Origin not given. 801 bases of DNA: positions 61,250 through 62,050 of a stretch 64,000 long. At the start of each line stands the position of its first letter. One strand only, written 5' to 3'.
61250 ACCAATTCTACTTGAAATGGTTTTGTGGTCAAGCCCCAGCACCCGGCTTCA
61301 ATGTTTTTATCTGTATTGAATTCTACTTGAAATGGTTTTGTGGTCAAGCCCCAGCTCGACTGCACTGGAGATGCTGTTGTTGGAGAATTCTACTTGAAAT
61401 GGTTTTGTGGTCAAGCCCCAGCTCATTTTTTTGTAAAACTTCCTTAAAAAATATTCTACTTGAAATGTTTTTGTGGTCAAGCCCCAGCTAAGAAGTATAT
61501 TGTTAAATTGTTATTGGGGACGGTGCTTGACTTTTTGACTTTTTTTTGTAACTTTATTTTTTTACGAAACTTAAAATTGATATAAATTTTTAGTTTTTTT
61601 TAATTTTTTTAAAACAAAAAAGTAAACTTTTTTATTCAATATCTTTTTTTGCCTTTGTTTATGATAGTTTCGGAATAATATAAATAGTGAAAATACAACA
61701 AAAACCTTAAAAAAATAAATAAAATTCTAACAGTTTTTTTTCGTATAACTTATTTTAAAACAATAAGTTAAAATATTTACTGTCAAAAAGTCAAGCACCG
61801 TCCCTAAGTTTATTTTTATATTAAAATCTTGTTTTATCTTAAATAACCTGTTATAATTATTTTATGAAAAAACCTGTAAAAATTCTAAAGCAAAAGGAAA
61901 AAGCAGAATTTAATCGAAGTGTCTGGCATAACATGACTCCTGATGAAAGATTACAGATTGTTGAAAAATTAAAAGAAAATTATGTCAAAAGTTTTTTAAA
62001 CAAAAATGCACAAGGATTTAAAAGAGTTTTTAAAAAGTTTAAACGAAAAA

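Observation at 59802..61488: Every CRISPR repeat contains a complete sigma70-like promoter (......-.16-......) pointing towards the cas genes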

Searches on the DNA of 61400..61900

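Call 70: search_rna_families(source=window, start=61400, end=61900, threshold=evalue, max_evalue=1)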
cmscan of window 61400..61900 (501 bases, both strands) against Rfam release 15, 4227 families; matches with E-value up to 1: 0.
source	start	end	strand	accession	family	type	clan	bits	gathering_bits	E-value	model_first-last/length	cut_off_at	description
